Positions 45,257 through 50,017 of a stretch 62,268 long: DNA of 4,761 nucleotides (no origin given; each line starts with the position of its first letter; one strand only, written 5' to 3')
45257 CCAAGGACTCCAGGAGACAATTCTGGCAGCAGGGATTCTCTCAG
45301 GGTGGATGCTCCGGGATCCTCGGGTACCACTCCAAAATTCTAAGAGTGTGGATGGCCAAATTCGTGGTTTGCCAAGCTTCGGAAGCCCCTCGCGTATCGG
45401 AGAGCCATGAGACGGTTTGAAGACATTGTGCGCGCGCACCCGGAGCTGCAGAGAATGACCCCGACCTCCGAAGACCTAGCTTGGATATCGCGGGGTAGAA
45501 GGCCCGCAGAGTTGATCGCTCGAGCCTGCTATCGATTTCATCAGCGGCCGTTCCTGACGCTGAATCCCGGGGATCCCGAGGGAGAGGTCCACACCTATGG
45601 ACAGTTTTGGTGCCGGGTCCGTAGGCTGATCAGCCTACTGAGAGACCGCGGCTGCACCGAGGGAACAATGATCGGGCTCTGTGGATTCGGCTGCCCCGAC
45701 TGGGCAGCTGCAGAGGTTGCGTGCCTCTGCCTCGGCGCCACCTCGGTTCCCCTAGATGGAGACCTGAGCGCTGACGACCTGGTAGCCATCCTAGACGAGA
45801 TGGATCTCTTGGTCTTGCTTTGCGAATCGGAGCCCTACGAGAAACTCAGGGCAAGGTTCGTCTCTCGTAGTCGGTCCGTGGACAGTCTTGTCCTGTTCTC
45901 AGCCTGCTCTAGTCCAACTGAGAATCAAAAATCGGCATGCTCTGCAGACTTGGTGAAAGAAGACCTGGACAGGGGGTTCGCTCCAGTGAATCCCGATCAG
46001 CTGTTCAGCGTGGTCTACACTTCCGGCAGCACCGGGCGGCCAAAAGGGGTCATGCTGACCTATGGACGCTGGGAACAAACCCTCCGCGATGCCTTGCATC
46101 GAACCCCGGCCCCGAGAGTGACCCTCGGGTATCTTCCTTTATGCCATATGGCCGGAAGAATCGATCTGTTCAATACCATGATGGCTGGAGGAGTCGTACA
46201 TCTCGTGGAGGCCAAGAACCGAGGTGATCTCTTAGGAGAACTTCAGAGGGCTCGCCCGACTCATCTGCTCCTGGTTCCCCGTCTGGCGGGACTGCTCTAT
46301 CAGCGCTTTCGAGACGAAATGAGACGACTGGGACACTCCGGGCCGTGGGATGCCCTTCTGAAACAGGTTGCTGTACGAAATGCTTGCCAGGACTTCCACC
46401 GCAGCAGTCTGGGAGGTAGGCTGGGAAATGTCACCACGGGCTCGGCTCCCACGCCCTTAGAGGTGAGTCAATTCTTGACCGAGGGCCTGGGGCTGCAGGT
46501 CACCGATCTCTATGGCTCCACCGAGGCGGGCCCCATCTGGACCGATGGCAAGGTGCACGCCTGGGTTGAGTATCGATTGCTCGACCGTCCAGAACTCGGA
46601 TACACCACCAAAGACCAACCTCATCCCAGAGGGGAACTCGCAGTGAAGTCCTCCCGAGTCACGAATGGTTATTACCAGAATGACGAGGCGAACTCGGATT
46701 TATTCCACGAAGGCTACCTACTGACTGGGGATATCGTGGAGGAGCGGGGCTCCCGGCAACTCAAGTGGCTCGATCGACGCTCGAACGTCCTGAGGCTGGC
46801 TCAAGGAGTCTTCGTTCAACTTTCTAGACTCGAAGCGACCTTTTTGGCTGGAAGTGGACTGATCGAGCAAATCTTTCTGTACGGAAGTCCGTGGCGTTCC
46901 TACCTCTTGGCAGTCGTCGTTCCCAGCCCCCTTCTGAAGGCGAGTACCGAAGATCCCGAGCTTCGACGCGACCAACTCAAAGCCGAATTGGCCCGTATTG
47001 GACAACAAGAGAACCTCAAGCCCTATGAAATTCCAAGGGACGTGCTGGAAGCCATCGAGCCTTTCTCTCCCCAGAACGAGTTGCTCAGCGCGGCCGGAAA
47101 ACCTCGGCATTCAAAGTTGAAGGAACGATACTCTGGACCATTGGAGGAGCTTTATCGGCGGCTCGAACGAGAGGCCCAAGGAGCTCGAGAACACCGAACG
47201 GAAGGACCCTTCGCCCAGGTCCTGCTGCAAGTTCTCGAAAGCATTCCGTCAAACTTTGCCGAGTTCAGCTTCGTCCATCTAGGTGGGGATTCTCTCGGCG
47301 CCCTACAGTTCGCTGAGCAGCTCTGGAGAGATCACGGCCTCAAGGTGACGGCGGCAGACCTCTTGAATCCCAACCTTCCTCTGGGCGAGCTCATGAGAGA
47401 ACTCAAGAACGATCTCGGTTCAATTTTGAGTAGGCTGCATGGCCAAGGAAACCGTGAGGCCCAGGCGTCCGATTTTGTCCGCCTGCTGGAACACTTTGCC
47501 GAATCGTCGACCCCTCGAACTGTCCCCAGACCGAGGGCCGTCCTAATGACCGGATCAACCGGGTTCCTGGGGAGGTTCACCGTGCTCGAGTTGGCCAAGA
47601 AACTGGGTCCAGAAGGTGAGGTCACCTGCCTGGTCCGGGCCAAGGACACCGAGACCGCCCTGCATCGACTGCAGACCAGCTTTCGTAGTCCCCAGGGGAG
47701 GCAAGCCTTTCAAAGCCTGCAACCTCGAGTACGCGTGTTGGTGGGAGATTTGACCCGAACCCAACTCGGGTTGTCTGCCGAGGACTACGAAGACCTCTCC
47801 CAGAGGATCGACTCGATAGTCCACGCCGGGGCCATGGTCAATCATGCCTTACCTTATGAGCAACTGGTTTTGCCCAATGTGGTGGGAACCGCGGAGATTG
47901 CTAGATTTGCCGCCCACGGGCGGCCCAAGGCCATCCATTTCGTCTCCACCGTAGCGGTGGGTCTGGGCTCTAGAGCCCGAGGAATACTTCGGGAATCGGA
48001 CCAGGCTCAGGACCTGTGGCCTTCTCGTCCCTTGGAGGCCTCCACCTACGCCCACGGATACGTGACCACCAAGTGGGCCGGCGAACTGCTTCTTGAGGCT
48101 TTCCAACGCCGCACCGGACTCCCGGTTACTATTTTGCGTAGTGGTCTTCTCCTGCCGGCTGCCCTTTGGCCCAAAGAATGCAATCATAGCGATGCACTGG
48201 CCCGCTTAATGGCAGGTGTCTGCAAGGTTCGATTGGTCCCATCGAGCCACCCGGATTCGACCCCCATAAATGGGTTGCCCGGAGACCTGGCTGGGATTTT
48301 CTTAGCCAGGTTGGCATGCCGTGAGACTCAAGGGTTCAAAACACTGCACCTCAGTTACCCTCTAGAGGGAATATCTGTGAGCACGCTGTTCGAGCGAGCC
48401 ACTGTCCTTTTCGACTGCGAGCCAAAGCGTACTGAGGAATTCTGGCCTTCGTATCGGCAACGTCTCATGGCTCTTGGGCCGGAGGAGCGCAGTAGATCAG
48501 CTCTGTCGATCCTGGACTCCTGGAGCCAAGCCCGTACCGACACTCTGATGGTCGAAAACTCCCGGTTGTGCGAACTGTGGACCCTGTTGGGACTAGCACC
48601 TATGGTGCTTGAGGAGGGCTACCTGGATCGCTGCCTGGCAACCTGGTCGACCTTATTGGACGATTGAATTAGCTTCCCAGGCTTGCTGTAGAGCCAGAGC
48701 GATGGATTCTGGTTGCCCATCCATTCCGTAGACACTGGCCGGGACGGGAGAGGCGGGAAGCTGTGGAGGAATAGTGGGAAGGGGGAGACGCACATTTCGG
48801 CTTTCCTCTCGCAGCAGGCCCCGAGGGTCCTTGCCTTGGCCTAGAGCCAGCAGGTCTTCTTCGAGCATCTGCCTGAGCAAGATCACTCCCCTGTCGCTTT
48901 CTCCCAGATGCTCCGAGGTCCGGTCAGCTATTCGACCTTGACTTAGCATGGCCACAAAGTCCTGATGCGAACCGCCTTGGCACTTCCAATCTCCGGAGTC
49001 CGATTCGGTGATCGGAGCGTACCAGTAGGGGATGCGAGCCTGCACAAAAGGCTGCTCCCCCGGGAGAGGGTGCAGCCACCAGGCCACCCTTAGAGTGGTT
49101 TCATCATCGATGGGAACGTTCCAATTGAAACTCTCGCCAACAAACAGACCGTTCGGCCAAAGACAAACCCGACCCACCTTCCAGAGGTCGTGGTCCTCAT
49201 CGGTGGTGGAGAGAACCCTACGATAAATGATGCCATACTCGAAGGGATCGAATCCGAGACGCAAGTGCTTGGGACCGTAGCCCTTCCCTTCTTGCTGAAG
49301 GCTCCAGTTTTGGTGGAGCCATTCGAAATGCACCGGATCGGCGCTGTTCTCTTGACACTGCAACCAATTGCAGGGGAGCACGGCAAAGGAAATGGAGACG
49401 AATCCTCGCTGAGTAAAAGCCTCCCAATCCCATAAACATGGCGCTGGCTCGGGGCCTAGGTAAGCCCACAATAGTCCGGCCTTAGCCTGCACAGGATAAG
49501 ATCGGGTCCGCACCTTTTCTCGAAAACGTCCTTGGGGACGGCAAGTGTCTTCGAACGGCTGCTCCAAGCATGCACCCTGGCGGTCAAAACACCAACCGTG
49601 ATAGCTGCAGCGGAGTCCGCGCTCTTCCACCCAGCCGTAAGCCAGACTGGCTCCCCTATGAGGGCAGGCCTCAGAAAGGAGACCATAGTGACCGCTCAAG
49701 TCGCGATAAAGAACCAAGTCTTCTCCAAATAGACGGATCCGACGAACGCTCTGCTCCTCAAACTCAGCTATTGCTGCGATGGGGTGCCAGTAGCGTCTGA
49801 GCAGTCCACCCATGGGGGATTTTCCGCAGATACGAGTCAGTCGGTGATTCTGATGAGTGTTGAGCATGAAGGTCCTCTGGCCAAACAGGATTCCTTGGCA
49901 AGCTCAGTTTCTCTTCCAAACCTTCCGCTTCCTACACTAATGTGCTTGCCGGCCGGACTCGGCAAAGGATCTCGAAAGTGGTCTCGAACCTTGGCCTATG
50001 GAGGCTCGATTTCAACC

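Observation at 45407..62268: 17-kb locus combining four adenylate-forming enzymes of three different classes with a trans-envelope acyl-transfer core: candidate undescribed surface-acylation system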

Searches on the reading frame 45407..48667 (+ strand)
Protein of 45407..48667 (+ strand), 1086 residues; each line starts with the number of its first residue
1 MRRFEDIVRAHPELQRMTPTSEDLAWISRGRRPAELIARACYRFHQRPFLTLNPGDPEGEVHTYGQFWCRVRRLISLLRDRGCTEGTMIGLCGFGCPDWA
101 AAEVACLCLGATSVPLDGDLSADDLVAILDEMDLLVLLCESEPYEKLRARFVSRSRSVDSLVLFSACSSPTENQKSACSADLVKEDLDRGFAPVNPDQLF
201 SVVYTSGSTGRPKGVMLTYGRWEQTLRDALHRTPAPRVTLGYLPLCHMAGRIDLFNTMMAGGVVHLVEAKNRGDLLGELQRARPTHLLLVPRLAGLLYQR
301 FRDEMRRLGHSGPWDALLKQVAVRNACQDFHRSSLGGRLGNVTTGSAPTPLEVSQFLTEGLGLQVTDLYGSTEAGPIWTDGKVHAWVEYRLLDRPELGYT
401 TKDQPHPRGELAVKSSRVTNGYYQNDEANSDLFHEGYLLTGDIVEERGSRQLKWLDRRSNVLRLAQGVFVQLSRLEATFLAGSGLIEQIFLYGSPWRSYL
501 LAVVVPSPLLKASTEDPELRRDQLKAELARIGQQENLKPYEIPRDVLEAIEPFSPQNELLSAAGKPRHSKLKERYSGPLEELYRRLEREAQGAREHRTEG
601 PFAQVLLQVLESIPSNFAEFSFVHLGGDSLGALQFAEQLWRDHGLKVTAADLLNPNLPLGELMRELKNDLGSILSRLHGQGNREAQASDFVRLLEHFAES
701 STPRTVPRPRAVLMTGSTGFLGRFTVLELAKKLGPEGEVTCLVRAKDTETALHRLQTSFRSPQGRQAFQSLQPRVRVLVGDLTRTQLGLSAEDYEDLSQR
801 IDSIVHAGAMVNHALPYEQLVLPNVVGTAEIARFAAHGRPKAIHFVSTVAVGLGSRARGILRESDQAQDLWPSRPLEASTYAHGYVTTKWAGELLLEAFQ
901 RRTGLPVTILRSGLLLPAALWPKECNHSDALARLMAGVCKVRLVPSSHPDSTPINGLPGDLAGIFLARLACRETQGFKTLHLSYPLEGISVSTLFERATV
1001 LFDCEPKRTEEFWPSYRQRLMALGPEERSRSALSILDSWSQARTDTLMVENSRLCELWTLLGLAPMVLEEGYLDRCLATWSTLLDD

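Call 3: search_protein_families(library=pfam, proteins=[window:45407-48667:+], max_evalue=0.01)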
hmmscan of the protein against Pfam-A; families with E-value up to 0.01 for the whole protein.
window:45407-48667:+ (1086 aa): 4 families
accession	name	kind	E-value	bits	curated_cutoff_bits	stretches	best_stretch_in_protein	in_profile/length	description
PF00501.34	AMP-binding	-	1.7e-55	188.8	29.9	1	39-423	3-384/384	AMP-binding enzyme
PF07993.18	NAD_binding_4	-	1.7e-50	172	20.1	1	715-961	2-253/258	Male sterility protein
PF01370.27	Epimerase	-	2.3e-08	34.2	20.9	1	712-912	1-169/240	NAD dependent epimerase/dehydratase family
PF00550.31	PP-binding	-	0.00027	21.5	20.8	1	621-654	23-56/67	Phosphopantetheine attachment site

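Call 6: search_protein_families(library=ncbifam, proteins=[window:45407-48667:+], max_evalue=0.01)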
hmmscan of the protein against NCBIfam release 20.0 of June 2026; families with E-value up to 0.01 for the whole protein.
window:45407-48667:+ (1086 aa): 78 families (the best 25 are shown)
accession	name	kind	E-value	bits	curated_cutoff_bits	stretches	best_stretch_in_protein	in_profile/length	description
NF041592.1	carboxyl_red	equivalog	2.4e-190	634.9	1300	1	57-1043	73-1111/1160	carboxylic acid reductase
TIGR01746.1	Thioester-redct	subfamily_domain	2.8e-59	201.2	213.35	1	712-1000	2-279/371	thioester reductase domain-containing protein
NF038078.1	NRPS_MxcG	equivalog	2.9e-44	150.7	2300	2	598-938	971-1297/1442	myxochelin non-ribosomal peptide synthetase MxcG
TIGR03443.1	alpha_am_amid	equivalog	5.3e-40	136.7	1030.1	1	589-948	840-1212/1390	L-aminoadipate-semialdehyde dehydrogenase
NF004837.0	PRK06187.1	subfamily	1.3e-33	116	476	2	59-300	31-277/531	long-chain-fatty-acid--CoA ligase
NF047350.1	aureusi_NRPS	equivalog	3.7e-27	93.7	2500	2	596-915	1923-2215/2373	aureusimine non-ribosomal peptide synthetase AusA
TIGR01733.1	AA-adenyl-dom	subfamily_domain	1.2e-25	90.2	317.4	1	63-464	1-384/409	amino acid adenylation domain-containing protein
TIGR01923.1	menE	equivalog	2.9e-25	89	330.15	2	63-298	1-217/442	o-succinylbenzoate--CoA ligase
NF038343.1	ligase_FadD11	exception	3.6e-25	88.4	950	2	62-293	29-257/585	fatty acid--CoA ligase FadD11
NF006182.0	PRK08316.1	subfamily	1.7e-23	82.9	663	2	35-291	15-268/523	fatty acyl-CoA synthetase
NF052269.1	Staph_lig_FadD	equivalog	1.6e-20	73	650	2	60-293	26-249/499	long-chain-fatty-acid--CoA ligase FadD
NF006572.0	PRK09088.1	equivalog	2.8e-18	65.9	696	2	61-297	28-245/491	acyl-CoA synthetase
NF005539.0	PRK07201.1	equivalog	1.7e-17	63.4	549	1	713-917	4-179/657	SDR family oxidoreductase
NF004808.0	PRK06155.1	equivalog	1.8e-17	62.8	722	1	30-302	20-287/542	ATP-dependent acyl-CoA ligase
NF004822.0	PRK06178.1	equivalog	3.7e-17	62.1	782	2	59-267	60-287/571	acyl-CoA synthetase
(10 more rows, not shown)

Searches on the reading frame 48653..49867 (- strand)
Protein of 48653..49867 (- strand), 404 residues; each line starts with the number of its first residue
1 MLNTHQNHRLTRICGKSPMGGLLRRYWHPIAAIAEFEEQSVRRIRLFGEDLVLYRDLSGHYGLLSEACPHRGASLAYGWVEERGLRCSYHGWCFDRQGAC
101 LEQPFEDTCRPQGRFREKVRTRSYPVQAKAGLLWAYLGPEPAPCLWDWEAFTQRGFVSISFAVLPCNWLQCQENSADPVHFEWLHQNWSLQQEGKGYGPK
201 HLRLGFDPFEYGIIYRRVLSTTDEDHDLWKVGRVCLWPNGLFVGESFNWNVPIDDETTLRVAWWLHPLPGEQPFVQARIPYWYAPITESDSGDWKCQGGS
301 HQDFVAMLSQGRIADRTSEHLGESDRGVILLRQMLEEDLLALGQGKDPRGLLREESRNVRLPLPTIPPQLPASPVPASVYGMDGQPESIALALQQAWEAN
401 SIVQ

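Call 3: search_protein_families(library=pfam, proteins=[window:48653-49867:-], max_evalue=0.01)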
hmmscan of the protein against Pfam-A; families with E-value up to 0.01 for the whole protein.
window:48653-49867:- (404 aa): 2 families
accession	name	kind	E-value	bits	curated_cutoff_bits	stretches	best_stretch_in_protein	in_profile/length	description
PF00355.32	Rieske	-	1.4e-19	70.2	20.3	1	27-108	2-83/88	Rieske [2Fe-2S] domain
PF19301.5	LigXa_C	-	2.6e-08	33.8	27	1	297-351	204-258/304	LigXa C-terminal domain like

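Call 6: search_protein_families(library=ncbifam, proteins=[window:48653-49867:-], max_evalue=0.01)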
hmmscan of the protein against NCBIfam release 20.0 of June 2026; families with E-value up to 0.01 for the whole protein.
window:48653-49867:- (404 aa): 8 families
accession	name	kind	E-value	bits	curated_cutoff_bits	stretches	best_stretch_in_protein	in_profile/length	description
NF052579.1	BetMthstMoxSdmAMthl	equivalog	3e-21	75.8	600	1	24-138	15-127/351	4beta-methylsterol monooxygenase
NF041683.1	ant_diox_AndAb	equivalog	1.3e-06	28.6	150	1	27-109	2-84/100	anthranilate 1,2-dioxygenase ferredoxin subunit AndAb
TIGR03229.1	benzo_1_2_benA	equivalog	5.5e-05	22.2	780.95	1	52-102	65-116/433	benzoate 1,2-dioxygenase large subunit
NF042946.1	3PPDioc_HcaE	equivalog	6.7e-05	22.1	830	1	48-133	60-148/450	3-phenylpropionate/cinnamic acid dioxygenase subunit alpha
NF007422.0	PRK09965.1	equivalog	0.00017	21.6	113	1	56-105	30-80/106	bifunctional 3-phenylpropionate/cinnamic acid dioxygenase ferredoxin subunit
TIGR03228.1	anthran_1_2_A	equivalog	0.00068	18.5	671.9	1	46-99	59-113/438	anthranilate 1,2-dioxygenase large subunit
TIGR02377.1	MocE_fam_FeS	subfamily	0.0017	18.3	136.15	1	30-105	5-81/101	MocE family 2Fe-2S type ferredoxin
TIGR02378.1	nirD_assim_sml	equivalog_domain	0.0019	18.3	74.65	1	27-103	2-84/105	nitrite reductase small subunit NirD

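Call 79: search_solved_structures(query=window:48653-49867:-, max_evalue=0.001)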
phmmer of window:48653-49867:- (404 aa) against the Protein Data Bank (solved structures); distinct sequences matched with E-value up to 0.001: 43.
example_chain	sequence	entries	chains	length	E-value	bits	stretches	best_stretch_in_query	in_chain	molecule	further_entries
7fjl_A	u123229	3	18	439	2.5e-48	168.2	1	3-192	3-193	Rieske (2Fe-2S) domain protein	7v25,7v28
7fhr_A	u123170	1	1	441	2.3e-43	151.9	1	1-188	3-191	Putative Phthalate 4,5-dioxygenase, subunit alpha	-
9ina_A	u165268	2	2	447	1.3e-38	136.3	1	2-186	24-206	Rieske (2Fe-2S) domain protein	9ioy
6wn3_A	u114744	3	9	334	9.1e-19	70.8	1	23-189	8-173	SxtT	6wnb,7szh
6wnc_A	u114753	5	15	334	7.1e-16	61.3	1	23-187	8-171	SxtDIOX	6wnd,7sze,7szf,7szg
7qwt_A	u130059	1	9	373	4.1e-14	55.5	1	8-185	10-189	Rieske (2Fe-2S) domain protein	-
4nbc_A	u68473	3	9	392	5.8e-14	55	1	23-192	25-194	Terminal oxygenase component of carbazole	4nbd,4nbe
6icp_A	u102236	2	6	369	9.7e-14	54.3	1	22-138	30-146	Methylxanthine N1-demethylase NdmA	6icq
6ick_A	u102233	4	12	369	9.8e-14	54.3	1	22-138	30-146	Methylxanthine N1-demethylase NdmA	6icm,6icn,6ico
3gb4_A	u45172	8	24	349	2.4e-13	53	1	22-186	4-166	DdmC | Dicamba O-demethylase, oxygenase component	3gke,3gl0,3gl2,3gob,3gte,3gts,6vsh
4nbf_A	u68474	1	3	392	3.7e-13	52.3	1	23-192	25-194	Terminal oxygenase component of carbazole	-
4nb9_A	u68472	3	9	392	4.2e-13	52.2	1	23-192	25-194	Terminal oxygenase component of carbazole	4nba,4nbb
1ww9_A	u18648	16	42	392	4.4e-13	52.1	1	23-192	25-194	terminal oxygenase component of carbazole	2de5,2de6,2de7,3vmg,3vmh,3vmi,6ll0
4nb8_A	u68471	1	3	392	4.6e-13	52.1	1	23-192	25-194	Terminal oxygenase component of carbazole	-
4nbg_A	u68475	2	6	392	4.8e-13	52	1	23-193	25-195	Terminal oxygenase component of carbazole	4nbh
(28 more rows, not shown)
